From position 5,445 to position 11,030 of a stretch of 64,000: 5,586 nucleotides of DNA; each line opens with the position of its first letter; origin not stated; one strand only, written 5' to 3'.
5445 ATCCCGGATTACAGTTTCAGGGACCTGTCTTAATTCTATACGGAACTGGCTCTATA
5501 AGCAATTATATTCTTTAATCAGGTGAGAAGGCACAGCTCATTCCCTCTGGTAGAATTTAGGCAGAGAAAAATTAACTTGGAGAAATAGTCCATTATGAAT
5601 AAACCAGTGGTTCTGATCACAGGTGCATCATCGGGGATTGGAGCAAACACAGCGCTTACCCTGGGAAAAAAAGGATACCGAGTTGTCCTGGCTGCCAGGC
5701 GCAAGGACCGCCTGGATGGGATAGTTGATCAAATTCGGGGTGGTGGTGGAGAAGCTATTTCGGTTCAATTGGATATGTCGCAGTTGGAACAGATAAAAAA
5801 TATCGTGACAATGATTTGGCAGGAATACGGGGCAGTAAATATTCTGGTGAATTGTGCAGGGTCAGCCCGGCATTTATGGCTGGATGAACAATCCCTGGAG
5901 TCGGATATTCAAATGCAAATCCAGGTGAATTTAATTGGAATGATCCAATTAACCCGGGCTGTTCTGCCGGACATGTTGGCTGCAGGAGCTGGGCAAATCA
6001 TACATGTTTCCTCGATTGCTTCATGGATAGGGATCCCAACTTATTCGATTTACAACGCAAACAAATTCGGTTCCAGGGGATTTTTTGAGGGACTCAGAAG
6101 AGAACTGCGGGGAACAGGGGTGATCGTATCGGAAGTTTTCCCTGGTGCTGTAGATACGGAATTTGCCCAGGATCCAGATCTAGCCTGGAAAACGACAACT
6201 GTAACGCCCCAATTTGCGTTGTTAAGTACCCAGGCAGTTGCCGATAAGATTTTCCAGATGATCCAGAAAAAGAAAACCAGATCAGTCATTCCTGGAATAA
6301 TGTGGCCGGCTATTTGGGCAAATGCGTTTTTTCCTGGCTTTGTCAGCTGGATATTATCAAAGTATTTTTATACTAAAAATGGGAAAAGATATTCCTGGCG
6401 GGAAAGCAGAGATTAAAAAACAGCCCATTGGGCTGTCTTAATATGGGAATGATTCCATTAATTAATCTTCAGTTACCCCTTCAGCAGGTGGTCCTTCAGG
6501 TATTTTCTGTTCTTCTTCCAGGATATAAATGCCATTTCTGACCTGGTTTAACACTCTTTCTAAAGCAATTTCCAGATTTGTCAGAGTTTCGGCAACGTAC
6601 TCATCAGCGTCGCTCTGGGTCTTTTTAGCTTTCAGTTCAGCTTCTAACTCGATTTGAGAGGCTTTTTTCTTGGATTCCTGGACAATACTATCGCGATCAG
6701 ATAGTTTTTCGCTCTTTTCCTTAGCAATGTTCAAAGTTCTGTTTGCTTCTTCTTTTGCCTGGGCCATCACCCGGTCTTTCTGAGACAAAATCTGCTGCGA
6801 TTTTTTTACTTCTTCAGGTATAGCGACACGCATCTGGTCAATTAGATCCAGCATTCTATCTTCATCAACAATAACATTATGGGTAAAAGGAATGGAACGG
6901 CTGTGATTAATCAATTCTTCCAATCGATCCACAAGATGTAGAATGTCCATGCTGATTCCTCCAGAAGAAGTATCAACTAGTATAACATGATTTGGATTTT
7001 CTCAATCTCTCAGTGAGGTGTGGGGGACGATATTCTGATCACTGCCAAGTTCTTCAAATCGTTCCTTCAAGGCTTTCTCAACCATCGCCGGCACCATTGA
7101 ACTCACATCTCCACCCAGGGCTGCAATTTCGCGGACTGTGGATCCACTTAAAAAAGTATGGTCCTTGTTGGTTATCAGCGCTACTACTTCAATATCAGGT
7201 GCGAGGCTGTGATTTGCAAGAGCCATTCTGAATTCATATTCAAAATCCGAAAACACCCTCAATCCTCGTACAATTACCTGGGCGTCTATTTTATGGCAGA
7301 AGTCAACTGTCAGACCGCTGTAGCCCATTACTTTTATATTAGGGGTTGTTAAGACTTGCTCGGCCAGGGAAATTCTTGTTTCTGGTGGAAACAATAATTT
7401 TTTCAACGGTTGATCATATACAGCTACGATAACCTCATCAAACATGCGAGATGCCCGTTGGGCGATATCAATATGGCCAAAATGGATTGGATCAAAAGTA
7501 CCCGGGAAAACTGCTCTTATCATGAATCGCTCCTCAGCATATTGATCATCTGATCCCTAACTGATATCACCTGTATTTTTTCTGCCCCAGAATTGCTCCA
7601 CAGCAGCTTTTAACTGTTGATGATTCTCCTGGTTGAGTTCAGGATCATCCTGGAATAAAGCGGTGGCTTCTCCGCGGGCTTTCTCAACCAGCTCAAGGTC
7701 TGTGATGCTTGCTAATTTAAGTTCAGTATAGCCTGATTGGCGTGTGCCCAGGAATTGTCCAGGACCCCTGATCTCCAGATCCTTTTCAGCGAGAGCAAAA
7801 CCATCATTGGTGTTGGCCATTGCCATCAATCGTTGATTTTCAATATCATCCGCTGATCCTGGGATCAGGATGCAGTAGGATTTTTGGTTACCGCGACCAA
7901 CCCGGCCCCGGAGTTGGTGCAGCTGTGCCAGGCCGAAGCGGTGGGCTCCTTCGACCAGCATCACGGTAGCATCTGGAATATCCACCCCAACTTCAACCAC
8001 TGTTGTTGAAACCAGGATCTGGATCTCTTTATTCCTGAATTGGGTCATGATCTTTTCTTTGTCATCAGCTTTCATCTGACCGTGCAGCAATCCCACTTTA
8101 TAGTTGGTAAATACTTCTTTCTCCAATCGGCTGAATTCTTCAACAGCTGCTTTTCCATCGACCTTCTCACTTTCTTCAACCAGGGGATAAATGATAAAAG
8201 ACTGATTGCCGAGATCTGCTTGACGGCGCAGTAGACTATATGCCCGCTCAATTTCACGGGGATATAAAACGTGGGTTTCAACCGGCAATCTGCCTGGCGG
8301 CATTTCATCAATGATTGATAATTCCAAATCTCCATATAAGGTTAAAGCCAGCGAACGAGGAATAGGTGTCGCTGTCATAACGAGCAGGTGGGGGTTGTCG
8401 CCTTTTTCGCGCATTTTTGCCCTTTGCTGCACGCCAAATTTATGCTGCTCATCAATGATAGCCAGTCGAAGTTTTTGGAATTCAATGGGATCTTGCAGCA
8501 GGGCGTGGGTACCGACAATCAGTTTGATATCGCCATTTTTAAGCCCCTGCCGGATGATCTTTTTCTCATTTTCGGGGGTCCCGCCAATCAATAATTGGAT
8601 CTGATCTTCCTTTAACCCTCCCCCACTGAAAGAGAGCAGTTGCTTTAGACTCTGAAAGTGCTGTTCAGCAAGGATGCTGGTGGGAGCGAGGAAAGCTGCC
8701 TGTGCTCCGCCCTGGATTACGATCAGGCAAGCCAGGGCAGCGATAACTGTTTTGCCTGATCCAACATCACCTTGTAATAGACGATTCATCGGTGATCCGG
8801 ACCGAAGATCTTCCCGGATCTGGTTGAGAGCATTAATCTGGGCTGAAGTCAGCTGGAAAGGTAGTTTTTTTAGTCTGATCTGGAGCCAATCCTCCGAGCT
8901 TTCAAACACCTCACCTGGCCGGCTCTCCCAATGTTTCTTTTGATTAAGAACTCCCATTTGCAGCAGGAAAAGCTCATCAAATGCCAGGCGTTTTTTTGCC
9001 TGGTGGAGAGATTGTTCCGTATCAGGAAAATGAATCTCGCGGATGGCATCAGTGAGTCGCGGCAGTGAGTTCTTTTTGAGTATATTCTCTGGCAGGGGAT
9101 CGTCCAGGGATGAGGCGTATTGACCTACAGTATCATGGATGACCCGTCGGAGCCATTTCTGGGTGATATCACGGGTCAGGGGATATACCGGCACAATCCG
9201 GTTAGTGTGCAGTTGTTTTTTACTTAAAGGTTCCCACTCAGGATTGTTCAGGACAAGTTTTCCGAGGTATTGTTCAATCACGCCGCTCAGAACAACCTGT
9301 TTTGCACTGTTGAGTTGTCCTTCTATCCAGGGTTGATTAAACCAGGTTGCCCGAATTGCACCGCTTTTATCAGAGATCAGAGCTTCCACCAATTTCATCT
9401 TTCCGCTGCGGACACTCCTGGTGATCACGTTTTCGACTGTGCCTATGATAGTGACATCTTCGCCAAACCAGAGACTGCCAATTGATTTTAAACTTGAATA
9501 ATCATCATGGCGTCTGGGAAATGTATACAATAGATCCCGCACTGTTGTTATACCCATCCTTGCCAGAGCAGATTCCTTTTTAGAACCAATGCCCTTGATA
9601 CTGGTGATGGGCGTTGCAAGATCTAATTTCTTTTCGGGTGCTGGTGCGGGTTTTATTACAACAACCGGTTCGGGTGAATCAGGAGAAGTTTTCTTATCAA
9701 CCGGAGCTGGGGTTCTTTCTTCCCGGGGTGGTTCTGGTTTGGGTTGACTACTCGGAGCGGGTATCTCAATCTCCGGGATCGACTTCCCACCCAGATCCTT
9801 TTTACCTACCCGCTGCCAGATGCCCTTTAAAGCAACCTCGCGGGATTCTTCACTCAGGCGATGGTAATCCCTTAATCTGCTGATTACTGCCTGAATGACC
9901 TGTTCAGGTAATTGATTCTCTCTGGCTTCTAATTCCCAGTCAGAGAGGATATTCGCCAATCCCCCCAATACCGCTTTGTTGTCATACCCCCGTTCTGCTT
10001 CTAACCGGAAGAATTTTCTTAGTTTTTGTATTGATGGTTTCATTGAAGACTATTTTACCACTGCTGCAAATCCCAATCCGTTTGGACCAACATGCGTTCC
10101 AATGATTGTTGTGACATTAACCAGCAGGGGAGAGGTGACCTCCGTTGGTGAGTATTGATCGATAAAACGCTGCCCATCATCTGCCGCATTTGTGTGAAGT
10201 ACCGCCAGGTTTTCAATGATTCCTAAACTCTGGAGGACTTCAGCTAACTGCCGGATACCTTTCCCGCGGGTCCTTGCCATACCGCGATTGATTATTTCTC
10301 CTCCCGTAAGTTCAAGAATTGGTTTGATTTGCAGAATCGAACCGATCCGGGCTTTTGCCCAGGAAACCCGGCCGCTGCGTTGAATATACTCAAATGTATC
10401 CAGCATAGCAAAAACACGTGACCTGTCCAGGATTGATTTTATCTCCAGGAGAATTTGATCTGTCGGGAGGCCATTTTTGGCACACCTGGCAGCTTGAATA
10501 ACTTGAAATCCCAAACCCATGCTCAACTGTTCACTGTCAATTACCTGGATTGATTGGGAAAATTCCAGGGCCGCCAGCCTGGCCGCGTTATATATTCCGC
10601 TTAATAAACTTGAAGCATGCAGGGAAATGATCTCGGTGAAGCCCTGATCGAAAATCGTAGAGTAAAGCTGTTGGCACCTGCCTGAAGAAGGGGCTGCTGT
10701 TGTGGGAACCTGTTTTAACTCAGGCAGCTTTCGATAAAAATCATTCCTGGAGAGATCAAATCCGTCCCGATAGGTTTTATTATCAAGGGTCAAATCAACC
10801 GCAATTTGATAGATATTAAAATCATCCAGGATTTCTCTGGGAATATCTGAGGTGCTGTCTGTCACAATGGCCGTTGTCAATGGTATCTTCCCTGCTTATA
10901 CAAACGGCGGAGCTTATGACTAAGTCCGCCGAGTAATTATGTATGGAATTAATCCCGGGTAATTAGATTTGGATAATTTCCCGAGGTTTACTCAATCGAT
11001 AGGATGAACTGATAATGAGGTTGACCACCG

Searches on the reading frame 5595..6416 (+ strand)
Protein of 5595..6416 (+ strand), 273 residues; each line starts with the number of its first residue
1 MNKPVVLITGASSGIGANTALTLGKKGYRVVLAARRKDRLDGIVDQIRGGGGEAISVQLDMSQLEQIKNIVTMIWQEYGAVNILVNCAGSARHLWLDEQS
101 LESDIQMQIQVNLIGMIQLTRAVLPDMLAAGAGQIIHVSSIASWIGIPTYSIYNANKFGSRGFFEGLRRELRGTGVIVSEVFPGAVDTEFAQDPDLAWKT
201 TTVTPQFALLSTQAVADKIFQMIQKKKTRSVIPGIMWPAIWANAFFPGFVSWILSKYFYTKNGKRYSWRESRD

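Call 102: search_protein_families(library=pfam, proteins=[window:5595-6416:+], max_evalue=0.00001)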
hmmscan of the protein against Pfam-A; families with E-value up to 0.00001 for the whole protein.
window:5595-6416:+ (273 aa): 3 families
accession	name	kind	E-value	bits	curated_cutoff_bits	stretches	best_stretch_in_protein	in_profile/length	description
PF00106.31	adh_short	-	5.4e-50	170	26.6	1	5-192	2-188/195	short chain dehydrogenase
PF13561.12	adh_short_C2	-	3.9e-30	105.6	27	1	10-194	1-184/236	Enoyl-(Acyl carrier protein) reductase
PF08659.16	KR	-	1.1e-10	42.2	22.6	1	6-156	3-152/180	KR domain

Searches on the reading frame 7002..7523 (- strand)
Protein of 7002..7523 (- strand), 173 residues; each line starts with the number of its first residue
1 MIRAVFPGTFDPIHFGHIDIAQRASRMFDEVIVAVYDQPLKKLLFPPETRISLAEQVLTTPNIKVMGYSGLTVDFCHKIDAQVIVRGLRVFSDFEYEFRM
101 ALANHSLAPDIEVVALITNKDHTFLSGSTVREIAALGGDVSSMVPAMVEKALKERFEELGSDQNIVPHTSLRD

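Call 102: search_protein_families(library=pfam, proteins=[window:7002-7523:-], max_evalue=0.00001)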
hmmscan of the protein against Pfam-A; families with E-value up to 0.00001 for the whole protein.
window:7002-7523:- (173 aa): 1 family
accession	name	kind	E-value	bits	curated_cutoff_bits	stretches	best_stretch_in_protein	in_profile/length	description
PF01467.32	CTP_transf_like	-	7.3e-25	88.2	21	1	5-132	1-132/133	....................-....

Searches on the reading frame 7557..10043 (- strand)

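Call 102: search_protein_families(library=pfam, proteins=[window:7557-10043:-], max_evalue=0.00001)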
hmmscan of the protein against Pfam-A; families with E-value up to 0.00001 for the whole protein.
window:7557-10043:- (828 aa): 6 families
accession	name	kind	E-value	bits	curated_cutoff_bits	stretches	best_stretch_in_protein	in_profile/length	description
PF17191.10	RecG_wedge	-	1.3e-33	116.3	23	1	146-307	2-160/162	RecG wedge domain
PF00270.35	DEAD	-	2.7e-23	82.9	26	1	400-564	2-163/167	DEAD/DEAH box helicase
PF00271.37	Helicase_C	-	2.5e-21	76.4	23.5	1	614-718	17-109/110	Helicase conserved C-terminal domain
PF04851.21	ResIII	-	2e-13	51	22.5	1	396-560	2-162/164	Type III restriction enzyme, res subunit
PF19833.4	RecG_dom3_C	-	3.7e-12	46.6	26.8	1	745-812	1-70/87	ATP-dependent DNA helicase RecG, domain 3, C-terminal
PF22590.2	Cas3-like_C_2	-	6.8e-07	30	27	1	633-718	15-104/106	CRISPR-associated nuclease/helicase Cas3, C-terminal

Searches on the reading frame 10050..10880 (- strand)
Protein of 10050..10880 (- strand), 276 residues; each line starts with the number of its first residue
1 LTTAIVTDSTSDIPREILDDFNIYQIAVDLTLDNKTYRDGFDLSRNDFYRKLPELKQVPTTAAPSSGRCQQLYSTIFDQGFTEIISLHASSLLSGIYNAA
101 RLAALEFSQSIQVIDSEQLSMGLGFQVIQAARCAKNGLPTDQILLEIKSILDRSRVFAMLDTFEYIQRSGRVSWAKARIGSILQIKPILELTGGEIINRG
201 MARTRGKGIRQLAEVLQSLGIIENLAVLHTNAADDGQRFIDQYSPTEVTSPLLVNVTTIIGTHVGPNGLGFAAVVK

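Call 102: search_protein_families(library=pfam, proteins=[window:10050-10880:-], max_evalue=0.00001)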
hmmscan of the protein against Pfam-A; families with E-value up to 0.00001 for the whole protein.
window:10050-10880:- (276 aa): 1 family
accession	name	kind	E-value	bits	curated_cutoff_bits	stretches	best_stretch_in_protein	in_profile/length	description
PF02645.21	DegV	-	4.8e-71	239.8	27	1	3-274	2-278/280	Uncharacterised protein, DegV family COG1307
